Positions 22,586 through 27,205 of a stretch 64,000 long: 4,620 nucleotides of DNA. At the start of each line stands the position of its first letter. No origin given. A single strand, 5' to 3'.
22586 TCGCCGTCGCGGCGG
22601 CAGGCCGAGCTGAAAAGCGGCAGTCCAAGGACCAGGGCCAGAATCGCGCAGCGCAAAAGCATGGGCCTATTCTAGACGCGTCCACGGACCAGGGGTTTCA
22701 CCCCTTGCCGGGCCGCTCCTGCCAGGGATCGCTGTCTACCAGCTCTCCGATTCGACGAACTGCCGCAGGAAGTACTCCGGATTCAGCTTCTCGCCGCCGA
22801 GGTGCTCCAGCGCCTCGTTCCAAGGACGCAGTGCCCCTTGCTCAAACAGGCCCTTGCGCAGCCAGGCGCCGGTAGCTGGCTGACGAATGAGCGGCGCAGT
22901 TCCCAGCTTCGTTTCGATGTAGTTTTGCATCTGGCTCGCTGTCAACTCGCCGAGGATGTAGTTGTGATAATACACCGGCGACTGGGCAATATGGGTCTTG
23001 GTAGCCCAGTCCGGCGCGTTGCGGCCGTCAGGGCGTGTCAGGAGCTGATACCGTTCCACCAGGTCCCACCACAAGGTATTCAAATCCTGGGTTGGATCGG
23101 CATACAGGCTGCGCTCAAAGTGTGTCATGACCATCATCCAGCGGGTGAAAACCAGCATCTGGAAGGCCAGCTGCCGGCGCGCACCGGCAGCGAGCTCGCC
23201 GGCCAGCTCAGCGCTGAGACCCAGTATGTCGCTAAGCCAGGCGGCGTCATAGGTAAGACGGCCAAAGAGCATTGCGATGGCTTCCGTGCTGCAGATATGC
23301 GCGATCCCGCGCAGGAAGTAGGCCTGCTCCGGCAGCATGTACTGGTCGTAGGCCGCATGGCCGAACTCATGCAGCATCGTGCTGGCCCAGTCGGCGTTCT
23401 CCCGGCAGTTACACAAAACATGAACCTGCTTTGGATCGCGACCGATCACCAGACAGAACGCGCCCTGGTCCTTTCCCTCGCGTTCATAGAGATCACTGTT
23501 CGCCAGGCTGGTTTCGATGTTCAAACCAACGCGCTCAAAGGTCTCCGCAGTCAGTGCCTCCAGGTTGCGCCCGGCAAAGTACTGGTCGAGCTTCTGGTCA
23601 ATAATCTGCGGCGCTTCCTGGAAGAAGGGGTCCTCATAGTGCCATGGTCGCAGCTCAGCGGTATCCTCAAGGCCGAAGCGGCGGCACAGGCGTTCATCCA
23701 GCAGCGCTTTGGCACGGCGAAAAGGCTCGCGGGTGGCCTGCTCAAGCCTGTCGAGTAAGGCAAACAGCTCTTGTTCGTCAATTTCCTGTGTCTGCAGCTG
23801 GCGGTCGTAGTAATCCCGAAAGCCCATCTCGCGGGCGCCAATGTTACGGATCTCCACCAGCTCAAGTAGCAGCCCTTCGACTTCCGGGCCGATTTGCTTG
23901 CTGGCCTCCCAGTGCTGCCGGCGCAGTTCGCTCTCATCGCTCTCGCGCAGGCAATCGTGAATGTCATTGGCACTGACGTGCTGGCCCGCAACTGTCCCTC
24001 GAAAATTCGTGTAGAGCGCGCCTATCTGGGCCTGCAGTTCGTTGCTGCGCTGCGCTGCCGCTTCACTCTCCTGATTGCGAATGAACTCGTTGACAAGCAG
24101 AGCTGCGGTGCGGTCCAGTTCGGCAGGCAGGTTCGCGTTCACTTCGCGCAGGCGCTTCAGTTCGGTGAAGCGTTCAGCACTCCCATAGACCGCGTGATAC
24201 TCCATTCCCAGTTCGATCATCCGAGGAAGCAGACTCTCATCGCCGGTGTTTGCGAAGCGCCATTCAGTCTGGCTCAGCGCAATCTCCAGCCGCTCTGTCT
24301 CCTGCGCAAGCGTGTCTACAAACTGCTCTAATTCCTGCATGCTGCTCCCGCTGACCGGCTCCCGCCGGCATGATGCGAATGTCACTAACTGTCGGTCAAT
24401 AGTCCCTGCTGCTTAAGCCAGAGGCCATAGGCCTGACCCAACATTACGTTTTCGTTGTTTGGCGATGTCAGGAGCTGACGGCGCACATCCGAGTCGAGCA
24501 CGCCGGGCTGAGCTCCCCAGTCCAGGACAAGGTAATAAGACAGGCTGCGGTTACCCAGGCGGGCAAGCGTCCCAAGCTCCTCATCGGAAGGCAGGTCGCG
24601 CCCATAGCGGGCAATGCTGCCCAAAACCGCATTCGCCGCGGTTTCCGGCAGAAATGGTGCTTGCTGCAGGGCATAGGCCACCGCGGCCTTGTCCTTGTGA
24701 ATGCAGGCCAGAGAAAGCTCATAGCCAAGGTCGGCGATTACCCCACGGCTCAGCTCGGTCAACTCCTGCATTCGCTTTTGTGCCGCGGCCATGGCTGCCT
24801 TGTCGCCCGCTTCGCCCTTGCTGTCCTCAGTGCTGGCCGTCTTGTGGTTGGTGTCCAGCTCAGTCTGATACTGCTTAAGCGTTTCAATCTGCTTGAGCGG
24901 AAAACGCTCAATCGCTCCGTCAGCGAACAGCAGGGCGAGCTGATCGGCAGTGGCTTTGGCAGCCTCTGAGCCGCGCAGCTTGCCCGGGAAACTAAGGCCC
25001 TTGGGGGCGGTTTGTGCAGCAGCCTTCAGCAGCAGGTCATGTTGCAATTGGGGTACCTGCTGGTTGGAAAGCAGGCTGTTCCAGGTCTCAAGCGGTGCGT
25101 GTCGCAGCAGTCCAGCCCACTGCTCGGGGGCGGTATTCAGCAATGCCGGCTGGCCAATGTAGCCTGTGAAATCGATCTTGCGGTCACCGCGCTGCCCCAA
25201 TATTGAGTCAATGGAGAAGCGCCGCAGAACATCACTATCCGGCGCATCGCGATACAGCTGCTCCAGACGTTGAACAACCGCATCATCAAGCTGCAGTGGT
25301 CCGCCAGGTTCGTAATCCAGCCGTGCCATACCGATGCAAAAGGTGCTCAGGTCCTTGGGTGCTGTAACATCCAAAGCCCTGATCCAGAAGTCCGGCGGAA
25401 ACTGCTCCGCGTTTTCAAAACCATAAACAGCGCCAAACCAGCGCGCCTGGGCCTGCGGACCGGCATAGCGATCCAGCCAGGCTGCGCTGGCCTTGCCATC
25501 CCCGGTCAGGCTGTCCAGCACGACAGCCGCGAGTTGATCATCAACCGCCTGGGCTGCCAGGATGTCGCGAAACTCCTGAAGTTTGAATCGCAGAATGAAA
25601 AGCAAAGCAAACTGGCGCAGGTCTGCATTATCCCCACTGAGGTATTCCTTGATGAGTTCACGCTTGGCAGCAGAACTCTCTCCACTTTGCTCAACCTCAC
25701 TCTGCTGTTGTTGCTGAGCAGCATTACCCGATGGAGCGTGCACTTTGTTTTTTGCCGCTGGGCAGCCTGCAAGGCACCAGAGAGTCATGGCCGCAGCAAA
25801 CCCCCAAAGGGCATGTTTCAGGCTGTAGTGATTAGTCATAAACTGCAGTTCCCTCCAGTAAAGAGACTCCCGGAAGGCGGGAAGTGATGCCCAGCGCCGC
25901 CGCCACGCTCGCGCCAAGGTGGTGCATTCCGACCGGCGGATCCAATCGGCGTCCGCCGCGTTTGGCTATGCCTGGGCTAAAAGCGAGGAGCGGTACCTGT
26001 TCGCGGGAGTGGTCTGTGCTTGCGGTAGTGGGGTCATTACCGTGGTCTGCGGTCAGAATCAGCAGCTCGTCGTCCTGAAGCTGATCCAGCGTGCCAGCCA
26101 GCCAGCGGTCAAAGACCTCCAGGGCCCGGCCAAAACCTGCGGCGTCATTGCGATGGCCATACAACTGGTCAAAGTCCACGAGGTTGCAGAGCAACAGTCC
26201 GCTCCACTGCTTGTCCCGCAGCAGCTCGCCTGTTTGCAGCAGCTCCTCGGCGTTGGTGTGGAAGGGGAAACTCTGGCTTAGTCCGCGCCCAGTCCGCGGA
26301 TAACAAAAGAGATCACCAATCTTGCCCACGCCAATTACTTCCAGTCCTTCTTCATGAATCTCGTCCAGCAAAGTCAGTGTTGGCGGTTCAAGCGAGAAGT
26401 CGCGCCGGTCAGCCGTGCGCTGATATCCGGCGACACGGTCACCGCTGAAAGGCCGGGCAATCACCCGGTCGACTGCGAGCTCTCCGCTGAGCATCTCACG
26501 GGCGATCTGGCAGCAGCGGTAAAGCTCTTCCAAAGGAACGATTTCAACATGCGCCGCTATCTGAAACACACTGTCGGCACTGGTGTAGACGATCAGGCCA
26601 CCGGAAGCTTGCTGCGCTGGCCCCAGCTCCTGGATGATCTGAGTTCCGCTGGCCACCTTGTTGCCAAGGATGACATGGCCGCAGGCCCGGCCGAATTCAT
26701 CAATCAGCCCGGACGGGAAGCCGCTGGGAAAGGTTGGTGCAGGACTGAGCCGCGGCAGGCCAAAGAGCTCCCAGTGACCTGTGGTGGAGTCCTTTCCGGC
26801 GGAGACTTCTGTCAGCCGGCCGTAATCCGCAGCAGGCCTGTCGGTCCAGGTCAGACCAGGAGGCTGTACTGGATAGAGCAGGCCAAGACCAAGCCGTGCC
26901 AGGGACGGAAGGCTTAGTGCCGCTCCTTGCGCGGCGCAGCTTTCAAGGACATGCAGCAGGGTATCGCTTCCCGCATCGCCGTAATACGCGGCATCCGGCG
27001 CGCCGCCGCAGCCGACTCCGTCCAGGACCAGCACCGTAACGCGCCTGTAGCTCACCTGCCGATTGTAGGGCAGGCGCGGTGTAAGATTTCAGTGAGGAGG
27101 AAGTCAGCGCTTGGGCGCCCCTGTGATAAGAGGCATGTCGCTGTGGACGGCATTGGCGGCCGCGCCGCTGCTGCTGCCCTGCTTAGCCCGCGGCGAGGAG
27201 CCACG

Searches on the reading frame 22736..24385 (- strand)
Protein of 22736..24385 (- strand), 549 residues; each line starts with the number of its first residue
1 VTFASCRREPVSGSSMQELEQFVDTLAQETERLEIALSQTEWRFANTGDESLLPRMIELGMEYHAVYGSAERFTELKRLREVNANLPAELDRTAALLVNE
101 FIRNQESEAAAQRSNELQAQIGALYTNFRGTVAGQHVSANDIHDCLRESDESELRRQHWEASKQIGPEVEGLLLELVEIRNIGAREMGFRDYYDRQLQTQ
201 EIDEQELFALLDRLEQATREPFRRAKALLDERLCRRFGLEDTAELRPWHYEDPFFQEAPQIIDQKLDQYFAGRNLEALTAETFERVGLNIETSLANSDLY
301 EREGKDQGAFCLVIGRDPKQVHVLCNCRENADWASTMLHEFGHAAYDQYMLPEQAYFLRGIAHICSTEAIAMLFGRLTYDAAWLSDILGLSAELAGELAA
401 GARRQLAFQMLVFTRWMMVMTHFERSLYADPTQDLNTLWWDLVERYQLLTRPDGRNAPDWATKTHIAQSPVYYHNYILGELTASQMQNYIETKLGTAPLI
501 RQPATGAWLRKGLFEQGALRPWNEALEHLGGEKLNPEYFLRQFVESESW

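Call 47: search_protein_families(library=pfam, proteins=[window:22736-24385:-], max_evalue=0.0001)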
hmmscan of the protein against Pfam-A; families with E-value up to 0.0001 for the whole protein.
window:22736-24385:- (549 aa): 3 families
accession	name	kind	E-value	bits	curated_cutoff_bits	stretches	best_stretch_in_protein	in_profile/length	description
PF01432.26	Peptidase_M3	-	2.4e-20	73.8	27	1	146-543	2-455/457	Peptidase family M3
PF01401.24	Peptidase_M2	-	9.3e-16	58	23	2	17-217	5-204/581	Angiotensin-converting enzyme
PF02074.21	Peptidase_M32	-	6e-08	32.2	25.1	0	472-542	410-484/489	Carboxypeptidase Taq (M32) metallopeptidase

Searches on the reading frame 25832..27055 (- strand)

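Call 47: search_protein_families(library=pfam, proteins=[window:25832-27055:-], max_evalue=0.0001)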
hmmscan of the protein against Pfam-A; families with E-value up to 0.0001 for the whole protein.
window:25832-27055:- (407 aa): 1 family
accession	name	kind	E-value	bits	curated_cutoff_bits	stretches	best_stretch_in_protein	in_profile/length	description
PF01676.23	Metalloenzyme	-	8.6e-27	94.7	24.3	1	5-385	2-245/252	Metalloenzyme superfamily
